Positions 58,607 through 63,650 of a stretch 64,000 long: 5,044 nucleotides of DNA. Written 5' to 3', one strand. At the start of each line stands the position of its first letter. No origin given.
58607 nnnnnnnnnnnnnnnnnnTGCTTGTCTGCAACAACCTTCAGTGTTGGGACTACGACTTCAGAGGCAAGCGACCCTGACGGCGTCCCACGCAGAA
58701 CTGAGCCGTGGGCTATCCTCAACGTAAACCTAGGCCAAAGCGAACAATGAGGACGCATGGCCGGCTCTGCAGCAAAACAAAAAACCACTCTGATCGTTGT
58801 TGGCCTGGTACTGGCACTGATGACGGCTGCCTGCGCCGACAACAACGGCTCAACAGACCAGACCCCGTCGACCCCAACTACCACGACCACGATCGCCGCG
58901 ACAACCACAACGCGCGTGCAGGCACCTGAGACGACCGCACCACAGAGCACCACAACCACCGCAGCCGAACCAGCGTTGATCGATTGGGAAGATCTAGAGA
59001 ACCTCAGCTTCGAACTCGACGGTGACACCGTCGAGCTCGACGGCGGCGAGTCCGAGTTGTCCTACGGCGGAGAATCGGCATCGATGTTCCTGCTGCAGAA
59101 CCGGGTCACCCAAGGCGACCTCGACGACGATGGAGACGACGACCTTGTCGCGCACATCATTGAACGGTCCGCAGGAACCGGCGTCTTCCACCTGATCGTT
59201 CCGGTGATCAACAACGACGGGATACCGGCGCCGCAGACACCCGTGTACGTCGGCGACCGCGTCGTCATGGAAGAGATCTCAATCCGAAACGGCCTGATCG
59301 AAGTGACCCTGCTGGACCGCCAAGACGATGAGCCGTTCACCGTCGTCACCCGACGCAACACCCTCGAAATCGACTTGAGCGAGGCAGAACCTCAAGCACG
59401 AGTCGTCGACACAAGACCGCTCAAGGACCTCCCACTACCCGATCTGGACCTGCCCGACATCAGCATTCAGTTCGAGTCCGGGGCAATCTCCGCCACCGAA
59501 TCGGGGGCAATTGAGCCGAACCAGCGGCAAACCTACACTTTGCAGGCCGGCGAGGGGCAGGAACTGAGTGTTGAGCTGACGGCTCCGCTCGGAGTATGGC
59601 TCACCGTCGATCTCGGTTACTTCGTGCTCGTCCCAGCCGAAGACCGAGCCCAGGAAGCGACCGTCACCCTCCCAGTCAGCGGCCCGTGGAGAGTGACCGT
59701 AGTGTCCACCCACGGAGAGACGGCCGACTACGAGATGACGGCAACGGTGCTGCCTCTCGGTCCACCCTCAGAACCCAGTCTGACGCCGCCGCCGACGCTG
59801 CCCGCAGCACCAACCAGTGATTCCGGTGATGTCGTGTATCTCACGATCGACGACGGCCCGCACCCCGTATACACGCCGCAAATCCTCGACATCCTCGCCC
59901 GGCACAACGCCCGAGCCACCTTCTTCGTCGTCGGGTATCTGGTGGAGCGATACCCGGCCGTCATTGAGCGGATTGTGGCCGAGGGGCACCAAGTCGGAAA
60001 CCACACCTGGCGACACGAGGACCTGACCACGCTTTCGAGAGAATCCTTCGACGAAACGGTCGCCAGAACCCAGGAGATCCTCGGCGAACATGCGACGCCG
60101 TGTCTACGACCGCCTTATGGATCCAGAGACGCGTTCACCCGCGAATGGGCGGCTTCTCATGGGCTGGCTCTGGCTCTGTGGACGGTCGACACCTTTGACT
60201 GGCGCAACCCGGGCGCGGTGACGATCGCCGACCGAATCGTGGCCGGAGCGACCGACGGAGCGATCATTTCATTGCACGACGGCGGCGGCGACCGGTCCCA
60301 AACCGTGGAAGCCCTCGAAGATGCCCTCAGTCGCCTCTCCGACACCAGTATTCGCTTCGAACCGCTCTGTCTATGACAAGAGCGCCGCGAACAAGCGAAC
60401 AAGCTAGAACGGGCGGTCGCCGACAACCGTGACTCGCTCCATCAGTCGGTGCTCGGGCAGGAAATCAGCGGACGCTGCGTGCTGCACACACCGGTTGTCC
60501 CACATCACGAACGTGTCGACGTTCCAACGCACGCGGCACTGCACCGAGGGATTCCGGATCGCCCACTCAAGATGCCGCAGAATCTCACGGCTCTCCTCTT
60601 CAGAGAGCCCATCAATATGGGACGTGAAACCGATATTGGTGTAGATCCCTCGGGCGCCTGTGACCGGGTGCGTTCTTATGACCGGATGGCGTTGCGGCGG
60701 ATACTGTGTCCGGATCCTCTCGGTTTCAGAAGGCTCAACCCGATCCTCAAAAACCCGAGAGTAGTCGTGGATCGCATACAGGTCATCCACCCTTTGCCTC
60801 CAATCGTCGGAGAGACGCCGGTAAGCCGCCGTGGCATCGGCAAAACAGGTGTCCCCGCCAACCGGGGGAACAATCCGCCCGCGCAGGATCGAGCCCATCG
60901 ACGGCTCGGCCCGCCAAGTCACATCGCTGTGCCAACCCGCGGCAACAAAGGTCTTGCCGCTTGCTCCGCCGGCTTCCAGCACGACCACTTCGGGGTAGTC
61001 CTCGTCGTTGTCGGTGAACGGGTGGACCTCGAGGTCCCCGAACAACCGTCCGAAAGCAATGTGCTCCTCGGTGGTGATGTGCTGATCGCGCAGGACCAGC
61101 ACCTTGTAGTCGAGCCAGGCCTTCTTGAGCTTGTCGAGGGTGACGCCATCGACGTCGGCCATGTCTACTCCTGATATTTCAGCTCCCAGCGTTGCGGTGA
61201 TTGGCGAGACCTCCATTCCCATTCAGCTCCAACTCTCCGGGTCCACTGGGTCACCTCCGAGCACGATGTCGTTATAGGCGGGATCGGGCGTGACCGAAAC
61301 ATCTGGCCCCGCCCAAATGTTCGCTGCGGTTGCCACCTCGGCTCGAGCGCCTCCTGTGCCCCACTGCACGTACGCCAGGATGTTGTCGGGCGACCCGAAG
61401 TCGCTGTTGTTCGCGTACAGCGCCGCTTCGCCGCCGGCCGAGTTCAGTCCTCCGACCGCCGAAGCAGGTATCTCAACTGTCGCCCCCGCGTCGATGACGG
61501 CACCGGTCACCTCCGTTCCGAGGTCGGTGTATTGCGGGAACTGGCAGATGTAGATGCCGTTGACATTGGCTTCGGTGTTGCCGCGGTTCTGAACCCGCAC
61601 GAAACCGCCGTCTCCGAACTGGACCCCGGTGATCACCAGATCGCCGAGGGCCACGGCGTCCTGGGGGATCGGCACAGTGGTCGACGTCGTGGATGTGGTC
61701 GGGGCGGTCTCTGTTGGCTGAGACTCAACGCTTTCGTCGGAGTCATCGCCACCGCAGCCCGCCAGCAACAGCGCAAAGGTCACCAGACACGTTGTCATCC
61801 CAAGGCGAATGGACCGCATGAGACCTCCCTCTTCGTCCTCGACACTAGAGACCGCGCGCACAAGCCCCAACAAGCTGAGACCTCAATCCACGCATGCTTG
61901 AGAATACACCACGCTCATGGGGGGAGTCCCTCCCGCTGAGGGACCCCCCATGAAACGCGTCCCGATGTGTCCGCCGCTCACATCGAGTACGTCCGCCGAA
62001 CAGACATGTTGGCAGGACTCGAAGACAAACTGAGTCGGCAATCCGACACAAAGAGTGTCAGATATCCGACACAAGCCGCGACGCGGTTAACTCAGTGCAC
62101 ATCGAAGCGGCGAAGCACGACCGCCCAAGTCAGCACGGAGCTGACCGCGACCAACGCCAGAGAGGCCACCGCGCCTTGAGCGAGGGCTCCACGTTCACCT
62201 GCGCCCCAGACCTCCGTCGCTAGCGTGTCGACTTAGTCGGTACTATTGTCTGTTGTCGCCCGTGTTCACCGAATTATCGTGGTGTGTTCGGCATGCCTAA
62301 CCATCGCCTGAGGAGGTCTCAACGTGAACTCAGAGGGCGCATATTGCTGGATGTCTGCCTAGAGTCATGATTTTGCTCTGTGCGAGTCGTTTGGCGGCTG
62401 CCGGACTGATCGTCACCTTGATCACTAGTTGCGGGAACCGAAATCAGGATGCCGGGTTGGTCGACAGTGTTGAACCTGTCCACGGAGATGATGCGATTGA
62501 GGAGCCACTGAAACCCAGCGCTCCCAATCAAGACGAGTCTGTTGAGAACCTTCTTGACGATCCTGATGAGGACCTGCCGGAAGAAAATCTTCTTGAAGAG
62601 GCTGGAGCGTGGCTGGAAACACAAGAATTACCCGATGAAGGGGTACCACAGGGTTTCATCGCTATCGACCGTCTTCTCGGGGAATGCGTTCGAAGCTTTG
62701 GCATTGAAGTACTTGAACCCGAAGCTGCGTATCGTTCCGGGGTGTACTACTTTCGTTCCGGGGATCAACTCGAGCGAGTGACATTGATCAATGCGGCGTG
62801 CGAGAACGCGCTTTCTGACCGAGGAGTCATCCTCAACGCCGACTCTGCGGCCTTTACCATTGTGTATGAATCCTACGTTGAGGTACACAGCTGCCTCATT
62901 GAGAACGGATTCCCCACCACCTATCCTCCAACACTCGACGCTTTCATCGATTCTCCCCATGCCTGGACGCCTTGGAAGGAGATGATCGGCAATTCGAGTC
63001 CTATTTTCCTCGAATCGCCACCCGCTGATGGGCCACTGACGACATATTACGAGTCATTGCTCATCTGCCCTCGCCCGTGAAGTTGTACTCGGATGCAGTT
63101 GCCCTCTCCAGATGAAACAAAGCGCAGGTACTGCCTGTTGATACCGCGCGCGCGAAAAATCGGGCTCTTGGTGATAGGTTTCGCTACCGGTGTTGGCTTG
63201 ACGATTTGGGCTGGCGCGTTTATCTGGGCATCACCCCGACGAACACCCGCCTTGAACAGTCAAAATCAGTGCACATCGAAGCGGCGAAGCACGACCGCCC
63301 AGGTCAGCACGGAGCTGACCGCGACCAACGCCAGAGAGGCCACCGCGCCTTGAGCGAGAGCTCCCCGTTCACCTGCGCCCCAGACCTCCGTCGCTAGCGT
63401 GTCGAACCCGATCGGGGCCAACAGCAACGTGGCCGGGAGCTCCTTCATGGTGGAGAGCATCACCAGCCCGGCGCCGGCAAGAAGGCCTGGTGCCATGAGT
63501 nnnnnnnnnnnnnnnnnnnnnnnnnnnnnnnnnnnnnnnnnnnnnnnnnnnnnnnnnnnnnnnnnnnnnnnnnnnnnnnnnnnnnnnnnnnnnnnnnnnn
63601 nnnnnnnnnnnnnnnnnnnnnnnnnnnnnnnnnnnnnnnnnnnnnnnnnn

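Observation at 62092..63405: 140-bp direct repeats (a detached copy of a permease gene's last 46 codons) flank a 1-kb low-GC insert, and all three mismatches are synonymous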

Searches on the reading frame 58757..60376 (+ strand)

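Call 10: search_protein_families(library=pfam, proteins=[window:58757-60376:+], max_evalue=0.01)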
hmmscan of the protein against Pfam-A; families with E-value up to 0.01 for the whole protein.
window:58757-60376:+ (539 aa): 2 families
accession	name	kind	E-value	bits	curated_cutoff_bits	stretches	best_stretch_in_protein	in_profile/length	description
PF01522.26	Polysacc_deac_1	-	1.1e-33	116.2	23.1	1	356-471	5-122/124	Polysaccharide deacetylase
PF21827.1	New_glue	-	0.0014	18.7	31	1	12-71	7-63/94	New glue protein family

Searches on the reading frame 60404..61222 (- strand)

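Call 10: search_protein_families(library=pfam, proteins=[window:60404-61222:-], max_evalue=0.01)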
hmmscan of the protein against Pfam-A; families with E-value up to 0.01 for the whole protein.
window:60404-61222:- (272 aa): 1 family
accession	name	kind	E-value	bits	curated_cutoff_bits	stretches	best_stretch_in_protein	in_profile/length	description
PF02668.22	TauD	-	8.5e-67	226.3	27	1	4-265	1-267/267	Taurine catabolism dioxygenase TauD, TfdA family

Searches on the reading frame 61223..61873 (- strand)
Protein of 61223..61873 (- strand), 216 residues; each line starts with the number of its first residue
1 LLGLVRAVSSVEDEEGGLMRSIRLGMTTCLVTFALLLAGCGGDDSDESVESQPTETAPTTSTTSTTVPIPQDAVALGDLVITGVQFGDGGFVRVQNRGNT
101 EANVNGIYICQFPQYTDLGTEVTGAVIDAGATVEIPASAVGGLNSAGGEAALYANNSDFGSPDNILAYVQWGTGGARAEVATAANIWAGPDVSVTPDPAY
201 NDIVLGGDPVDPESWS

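Call 10: search_protein_families(library=pfam, proteins=[window:61223-61873:-], max_evalue=0.01)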
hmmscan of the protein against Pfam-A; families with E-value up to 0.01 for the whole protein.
window:61223-61873:- (216 aa): 0 families

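Call 12: find_encoding_contigs(protein=window:61223-61873:-, flank=10000, max_places=10)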
Protein window:61223-61873:- (216 aa): no gene with exactly this product is on record in the collection.
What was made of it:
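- Tried and rejected: An exact-sequence look-up of the lp198 protein was not on record (call 12).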

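Call 45: search_protein_families(library=ncbifam, proteins=[window:61223-61873:-], max_evalue=1)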
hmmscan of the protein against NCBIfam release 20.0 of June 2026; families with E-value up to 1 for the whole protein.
window:61223-61873:- (216 aa): 7 families
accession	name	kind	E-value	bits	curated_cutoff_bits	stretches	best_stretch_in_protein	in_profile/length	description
NF053527.1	lipo_Cory_WKLS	subfamily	0.0006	19.8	105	1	27-70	3-48/166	WKL family lipoprotein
NF040901.1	SeO3_TeO2_ExtH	equivalog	0.0054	15.8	200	1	20-60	4-44/430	selenite/tellurite reduction operon rhodanese-like protein ExtH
NF058595.1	invert_tail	domain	0.0058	17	37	1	19-62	51-92/113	lipo-invert putative C-terminal anchoring domain-containing protein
NF053526.1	Myco_lipo_LppK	equivalog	0.02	14.9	125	1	28-74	11-60/167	lipoprotein LppK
NF052551.1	EnvBioLpgNMYCTU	equivalog_domain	0.021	14.2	250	1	20-66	2-46/227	envelope biogenesis lipoprotein LpqN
NF045774.1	cytochro_C551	exception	0.043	13.8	118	1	26-56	5-35/110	cytochrome c551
NF041941.1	lipo_FMN_PplA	exception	0.096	11.8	325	1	27-65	9-47/302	extracellular electron transfer flavoprotein PplA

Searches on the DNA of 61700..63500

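Call 50: search_rna_families(source=window, start=61700, end=63500, threshold=evalue, max_evalue=1)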
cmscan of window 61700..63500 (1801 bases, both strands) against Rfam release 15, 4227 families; matches with E-value up to 1: 1.
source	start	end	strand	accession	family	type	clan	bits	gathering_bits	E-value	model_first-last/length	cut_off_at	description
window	61736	61780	+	RF02186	ST7-OT3_4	Gene; lncRNA;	-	16.3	80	0.53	29-73/73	no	ST7 overlapping transcript 3 conserved region 4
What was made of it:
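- Tried and rejected: There is no credible RNA family, and the hairpin is not a known RNA (call 50).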
